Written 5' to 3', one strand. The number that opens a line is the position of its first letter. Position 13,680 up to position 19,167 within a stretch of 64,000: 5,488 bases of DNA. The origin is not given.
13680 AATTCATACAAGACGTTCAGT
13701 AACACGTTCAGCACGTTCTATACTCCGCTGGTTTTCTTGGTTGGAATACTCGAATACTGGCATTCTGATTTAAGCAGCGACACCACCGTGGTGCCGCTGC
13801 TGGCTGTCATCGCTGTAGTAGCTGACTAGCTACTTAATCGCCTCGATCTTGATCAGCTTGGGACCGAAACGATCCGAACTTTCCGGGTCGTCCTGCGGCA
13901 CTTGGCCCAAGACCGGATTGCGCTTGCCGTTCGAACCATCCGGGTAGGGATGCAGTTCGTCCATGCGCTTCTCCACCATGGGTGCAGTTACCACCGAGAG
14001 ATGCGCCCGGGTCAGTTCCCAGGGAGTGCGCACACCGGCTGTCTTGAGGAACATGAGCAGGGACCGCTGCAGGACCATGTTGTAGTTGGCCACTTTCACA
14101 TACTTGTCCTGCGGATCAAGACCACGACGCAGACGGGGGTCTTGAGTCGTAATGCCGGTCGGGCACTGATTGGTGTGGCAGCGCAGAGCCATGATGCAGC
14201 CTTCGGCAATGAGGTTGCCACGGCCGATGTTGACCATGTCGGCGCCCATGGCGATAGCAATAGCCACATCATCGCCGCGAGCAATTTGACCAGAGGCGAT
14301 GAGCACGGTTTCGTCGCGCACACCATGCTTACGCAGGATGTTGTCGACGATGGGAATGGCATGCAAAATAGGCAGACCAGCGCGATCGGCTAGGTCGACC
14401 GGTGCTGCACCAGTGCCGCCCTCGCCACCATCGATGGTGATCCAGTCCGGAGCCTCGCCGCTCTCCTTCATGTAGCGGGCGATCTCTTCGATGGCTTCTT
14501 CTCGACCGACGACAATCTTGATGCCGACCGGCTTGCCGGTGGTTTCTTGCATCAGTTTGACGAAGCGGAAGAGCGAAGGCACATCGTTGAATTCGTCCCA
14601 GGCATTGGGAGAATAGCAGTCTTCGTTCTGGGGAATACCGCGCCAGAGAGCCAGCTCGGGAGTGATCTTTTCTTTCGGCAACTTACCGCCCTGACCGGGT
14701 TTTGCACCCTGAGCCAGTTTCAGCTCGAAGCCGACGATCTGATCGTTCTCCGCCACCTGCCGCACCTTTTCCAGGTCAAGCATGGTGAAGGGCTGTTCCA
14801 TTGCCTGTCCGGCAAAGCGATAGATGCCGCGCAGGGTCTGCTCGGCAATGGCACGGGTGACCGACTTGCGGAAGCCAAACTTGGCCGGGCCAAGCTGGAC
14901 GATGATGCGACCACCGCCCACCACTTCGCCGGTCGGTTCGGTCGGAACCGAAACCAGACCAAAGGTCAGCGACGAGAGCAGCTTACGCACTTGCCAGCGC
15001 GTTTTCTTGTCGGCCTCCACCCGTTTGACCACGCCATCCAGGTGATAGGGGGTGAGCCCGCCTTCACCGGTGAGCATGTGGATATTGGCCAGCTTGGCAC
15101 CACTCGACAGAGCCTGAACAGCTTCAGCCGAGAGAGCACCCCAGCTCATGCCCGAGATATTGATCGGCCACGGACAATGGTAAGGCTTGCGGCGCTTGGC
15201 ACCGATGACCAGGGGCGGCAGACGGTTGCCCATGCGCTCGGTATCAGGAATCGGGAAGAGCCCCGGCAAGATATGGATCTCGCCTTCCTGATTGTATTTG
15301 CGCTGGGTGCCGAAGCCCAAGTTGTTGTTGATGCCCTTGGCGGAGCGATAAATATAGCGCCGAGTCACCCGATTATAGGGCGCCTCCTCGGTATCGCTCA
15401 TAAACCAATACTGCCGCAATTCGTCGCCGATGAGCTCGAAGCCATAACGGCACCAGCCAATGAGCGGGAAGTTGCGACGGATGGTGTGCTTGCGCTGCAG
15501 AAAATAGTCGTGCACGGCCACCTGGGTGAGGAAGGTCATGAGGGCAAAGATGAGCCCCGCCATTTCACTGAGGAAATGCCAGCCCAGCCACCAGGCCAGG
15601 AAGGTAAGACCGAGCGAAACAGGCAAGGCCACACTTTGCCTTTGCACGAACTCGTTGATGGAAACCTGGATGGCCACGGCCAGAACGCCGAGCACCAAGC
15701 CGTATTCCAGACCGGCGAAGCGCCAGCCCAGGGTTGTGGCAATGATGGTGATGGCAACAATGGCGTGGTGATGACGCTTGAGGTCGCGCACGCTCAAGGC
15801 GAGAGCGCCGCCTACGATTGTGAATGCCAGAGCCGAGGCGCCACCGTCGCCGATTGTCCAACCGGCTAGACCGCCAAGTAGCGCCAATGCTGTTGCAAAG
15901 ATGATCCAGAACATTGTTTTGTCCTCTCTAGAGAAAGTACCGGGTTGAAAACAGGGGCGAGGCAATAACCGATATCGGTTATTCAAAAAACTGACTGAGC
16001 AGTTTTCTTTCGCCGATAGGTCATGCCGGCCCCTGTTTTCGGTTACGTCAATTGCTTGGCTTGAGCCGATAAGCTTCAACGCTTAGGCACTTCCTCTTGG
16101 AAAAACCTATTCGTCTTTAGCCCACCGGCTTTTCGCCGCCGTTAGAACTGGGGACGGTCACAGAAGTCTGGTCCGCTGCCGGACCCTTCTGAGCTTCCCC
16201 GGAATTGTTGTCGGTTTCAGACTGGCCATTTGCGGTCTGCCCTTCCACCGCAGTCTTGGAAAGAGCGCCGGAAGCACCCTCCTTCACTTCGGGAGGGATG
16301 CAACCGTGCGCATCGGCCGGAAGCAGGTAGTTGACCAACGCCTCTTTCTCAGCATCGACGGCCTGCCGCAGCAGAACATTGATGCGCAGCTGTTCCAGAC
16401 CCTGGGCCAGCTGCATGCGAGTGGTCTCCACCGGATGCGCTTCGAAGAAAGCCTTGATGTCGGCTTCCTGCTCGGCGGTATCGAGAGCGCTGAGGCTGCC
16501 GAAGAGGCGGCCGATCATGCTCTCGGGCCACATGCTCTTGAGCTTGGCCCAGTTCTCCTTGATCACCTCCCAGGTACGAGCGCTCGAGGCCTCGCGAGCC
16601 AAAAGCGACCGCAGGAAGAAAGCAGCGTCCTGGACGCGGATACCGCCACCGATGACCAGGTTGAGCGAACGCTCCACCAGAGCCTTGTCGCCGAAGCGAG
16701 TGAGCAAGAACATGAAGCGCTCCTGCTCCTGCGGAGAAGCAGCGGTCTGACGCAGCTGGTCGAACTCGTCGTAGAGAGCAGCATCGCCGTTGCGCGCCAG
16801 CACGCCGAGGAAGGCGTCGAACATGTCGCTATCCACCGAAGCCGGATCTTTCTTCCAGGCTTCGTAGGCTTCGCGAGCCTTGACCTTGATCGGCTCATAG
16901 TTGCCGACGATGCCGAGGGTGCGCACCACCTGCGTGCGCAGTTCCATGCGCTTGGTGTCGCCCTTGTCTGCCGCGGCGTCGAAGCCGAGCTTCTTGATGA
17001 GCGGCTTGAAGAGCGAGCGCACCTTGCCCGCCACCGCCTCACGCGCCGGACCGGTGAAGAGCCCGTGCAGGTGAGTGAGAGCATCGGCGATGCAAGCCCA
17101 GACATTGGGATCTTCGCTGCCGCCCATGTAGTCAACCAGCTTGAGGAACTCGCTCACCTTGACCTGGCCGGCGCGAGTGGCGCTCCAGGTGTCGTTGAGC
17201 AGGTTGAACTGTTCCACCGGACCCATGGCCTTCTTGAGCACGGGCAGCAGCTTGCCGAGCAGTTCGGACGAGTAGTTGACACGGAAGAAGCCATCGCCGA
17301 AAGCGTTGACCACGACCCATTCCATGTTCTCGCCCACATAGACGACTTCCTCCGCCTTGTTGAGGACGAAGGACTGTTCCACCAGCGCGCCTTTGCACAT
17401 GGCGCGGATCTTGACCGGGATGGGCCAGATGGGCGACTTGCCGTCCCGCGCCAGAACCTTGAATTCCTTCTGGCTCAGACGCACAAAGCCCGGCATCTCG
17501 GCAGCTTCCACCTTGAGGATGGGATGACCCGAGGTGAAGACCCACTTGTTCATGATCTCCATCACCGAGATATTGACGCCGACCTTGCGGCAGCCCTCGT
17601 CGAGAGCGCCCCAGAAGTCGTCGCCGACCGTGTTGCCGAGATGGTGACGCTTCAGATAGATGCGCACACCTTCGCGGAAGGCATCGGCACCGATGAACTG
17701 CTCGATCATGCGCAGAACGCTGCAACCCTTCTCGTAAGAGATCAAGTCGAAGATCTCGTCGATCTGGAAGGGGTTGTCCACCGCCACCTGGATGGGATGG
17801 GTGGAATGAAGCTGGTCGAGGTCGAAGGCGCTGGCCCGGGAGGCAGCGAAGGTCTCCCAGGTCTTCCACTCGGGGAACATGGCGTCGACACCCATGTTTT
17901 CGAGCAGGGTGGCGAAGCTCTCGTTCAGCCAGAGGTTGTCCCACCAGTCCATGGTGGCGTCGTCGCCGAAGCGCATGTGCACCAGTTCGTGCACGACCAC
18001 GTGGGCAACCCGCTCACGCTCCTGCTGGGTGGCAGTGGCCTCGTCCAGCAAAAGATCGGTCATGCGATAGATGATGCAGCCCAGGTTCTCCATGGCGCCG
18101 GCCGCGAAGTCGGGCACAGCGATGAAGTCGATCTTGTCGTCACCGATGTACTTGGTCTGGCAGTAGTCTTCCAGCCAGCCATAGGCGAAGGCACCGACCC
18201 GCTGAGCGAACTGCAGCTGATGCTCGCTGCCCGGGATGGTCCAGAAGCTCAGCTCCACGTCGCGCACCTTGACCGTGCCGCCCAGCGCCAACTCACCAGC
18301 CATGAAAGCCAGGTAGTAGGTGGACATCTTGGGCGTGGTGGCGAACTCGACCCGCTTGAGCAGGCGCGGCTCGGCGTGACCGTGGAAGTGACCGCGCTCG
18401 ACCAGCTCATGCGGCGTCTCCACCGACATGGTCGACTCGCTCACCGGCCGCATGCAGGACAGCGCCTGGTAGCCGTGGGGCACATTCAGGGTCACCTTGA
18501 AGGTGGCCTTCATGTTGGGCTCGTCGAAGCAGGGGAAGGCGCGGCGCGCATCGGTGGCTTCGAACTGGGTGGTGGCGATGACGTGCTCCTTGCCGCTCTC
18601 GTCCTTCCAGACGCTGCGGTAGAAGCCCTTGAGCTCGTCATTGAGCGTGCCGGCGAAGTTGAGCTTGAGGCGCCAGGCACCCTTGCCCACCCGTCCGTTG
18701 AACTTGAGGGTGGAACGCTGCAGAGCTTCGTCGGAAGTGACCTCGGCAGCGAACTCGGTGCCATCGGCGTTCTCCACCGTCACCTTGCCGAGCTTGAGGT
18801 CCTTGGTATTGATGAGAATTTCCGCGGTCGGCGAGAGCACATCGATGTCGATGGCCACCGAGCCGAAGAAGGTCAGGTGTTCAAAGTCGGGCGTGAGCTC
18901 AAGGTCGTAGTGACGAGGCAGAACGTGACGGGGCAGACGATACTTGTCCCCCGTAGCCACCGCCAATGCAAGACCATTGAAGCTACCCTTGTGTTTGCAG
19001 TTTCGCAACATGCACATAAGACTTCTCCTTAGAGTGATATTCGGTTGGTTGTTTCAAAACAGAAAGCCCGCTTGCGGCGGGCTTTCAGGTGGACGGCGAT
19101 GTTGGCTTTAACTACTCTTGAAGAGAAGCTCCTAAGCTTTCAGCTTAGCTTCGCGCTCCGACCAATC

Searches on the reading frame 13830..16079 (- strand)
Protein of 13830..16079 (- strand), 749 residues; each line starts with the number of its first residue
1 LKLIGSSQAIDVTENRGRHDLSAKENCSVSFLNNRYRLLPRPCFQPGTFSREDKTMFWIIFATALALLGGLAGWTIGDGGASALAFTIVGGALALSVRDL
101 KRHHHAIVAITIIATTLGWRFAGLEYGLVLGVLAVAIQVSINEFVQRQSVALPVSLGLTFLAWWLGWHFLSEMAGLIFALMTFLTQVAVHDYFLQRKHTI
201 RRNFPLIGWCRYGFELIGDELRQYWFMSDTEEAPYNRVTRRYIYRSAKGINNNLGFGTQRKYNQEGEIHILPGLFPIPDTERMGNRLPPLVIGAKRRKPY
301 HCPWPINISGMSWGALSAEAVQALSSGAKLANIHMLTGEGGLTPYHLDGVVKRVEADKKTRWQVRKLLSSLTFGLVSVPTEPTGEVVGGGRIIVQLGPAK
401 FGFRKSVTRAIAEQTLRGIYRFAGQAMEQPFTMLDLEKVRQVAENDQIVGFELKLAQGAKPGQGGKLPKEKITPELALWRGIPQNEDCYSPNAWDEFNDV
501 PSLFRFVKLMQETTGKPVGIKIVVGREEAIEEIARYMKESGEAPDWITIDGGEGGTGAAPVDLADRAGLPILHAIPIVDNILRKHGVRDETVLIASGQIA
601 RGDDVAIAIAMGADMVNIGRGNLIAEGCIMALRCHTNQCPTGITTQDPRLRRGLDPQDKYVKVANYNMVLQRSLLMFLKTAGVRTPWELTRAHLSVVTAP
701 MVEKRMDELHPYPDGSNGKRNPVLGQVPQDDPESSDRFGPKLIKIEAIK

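Call 49: search_protein_families(library=pfam, proteins=[window:13830-16079:-], max_evalue=0.001)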
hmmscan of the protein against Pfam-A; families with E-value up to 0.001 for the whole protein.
window:13830-16079:- (749 aa): 2 families
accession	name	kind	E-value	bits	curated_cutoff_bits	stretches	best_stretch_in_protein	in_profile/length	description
PF01645.23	Glu_synthase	-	2.5e-83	280.7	20.4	1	299-683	62-368/369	Conserved region in glutamate synthase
PF01070.24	FMN_dh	-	2.4e-05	24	24.9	1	587-625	270-308/350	FMN-dependent dehydrogenase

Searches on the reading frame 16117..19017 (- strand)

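Call 49: search_protein_families(library=pfam, proteins=[window:16117-19017:-], max_evalue=0.001)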
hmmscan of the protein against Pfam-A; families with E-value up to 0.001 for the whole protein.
window:16117-19017:- (966 aa): 3 families
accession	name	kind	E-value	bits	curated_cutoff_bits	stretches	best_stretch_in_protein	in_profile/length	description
PF01433.26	Peptidase_M1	-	9e-66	222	27.7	1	281-492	12-218/218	Peptidase family M1 domain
PF11838.14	ERAP1_C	-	7.2e-61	206.8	38.2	1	567-878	1-317/318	ERAP1-like C-terminal domain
PF17900.6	Peptidase_M1_N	-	3.2e-43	148.4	25.8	1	34-235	2-186/186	Peptidase M1 N-terminal domain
